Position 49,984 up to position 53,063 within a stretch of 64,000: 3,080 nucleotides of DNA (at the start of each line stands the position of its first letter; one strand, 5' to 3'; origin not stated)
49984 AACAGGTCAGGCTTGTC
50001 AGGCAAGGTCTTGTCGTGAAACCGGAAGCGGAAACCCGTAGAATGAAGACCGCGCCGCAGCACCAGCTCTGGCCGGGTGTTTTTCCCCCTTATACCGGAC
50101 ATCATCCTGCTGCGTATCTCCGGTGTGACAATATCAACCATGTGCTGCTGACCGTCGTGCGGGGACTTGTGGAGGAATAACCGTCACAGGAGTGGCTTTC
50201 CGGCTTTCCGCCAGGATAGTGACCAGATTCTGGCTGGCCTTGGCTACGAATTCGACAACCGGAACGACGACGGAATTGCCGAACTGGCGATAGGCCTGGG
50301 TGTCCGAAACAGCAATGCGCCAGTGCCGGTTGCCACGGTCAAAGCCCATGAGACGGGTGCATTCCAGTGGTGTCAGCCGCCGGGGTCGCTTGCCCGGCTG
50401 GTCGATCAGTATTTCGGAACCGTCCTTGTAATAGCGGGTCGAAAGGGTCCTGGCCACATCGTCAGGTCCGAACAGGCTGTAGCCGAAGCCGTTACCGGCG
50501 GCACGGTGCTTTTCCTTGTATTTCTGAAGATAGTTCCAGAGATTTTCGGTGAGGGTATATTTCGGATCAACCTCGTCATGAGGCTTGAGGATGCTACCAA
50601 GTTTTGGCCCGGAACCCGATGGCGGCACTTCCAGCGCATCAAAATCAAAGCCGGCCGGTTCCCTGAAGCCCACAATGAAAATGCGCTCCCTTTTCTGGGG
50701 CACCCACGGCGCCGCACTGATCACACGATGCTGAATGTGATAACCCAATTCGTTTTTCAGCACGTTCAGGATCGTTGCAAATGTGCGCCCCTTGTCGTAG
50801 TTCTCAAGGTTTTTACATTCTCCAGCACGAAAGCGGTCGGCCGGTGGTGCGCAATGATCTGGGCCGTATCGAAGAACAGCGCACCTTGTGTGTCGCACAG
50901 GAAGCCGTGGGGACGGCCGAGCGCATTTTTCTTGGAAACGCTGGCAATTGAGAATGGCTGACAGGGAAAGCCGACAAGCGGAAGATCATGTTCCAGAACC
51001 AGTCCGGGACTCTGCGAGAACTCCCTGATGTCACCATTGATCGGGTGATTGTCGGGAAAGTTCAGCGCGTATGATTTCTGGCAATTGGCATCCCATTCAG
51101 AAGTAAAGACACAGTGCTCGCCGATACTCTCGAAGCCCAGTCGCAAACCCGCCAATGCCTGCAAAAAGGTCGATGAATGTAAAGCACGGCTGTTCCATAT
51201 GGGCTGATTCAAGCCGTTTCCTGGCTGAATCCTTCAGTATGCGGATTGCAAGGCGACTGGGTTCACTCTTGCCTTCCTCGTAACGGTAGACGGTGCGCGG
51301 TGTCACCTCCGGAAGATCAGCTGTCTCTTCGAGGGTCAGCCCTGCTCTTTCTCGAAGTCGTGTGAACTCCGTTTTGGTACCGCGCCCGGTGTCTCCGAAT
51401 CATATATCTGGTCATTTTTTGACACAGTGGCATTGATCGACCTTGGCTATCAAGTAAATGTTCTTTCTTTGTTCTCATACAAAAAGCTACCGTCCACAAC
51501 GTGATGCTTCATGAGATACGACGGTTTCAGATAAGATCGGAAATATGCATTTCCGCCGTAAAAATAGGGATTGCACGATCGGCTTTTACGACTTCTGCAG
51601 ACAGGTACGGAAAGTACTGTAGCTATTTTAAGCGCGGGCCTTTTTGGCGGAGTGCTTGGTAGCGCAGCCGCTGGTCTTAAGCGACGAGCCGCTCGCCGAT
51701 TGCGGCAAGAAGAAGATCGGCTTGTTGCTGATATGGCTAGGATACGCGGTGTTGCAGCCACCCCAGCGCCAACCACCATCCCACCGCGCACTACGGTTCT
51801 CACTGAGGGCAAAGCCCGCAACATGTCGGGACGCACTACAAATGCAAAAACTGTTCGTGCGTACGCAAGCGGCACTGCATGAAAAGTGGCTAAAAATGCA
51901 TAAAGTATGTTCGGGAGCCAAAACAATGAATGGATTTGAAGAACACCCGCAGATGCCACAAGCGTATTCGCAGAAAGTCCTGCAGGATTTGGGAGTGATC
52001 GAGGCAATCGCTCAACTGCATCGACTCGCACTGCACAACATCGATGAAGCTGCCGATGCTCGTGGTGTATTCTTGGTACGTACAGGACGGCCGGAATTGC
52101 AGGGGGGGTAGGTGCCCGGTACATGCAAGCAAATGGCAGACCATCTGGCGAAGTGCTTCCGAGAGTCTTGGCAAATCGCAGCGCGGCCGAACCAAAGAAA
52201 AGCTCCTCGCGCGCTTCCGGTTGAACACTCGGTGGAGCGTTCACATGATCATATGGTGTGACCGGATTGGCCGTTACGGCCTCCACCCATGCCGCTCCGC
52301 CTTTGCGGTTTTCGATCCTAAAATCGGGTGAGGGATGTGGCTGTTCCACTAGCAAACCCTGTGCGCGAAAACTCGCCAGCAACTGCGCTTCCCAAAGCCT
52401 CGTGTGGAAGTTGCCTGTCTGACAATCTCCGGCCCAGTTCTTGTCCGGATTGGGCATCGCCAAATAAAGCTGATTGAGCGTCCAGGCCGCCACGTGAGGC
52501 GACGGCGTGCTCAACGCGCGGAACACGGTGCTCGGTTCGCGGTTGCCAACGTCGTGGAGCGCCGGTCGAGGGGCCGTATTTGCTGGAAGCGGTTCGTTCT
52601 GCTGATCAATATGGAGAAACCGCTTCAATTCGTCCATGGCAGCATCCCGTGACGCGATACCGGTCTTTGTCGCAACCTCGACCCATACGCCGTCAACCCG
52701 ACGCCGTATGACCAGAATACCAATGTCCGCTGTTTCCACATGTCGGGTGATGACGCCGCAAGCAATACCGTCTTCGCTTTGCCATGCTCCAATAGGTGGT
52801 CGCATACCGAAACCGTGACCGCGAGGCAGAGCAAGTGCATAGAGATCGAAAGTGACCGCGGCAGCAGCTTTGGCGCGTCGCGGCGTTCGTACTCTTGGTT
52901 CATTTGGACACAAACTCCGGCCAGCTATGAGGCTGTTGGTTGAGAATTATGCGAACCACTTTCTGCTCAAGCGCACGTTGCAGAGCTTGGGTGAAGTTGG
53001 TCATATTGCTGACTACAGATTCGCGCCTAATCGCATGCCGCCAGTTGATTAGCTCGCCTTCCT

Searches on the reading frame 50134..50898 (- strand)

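Call 3: search_protein_families(library=pfam, proteins=[window:50134-50898:-], max_evalue=0.01)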
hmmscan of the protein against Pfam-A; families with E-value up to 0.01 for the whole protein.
window:50134-50898:- (254 aa): 1 family
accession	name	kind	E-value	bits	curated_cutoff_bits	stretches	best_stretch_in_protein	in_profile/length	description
PF00145.23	DNA_methylase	-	2.6e-31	109.7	22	1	29-221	112-321/324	C-5 cytosine-specific DNA methylase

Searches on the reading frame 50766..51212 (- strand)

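Call 3: search_protein_families(library=pfam, proteins=[window:50766-51212:-], max_evalue=0.01)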
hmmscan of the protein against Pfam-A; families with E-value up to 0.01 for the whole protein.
window:50766-51212:- (148 aa): 1 family
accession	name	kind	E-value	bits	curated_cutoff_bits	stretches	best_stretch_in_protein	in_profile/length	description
PF00145.23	DNA_methylase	-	2.6e-28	99.9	22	1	20-146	10-124/324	C-5 cytosine-specific DNA methylase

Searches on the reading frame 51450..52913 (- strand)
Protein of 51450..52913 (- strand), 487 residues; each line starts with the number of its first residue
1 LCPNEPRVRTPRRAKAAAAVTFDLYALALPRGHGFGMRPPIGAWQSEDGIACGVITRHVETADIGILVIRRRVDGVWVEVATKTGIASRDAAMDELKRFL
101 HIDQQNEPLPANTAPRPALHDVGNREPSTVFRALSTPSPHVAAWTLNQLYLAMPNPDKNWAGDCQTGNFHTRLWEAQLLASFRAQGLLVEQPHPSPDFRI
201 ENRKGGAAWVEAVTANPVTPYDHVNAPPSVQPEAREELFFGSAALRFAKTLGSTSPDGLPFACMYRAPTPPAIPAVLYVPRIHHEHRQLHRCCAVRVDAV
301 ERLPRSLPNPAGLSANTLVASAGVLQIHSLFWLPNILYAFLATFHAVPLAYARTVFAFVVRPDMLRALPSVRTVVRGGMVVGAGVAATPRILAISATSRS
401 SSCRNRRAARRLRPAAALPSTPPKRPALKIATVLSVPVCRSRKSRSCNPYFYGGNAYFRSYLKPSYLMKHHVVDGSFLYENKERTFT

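Call 3: search_protein_families(library=pfam, proteins=[window:51450-52913:-], max_evalue=0.01)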
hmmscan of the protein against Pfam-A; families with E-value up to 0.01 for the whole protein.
window:51450-52913:- (487 aa): 0 families

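Call 4: search_protein_families(library=padloc, proteins=[window:51450-52913:-], max_evalue=0.01)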
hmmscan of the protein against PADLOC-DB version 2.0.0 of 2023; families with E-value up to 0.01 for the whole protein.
window:51450-52913:- (487 aa): 2 families
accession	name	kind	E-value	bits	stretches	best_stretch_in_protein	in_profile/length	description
PDLC04073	PD-T7-1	-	1.2e-14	51.9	1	44-251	31-246/452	-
PDLC04110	PD-T7-5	-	1e-06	26.1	1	164-222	50-107/346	-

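Call 5: search_protein_families(library=ncbifam, proteins=[window:51450-52913:-], max_evalue=0.01)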
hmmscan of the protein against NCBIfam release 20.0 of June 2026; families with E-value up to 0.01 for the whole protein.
window:51450-52913:- (487 aa): 0 families
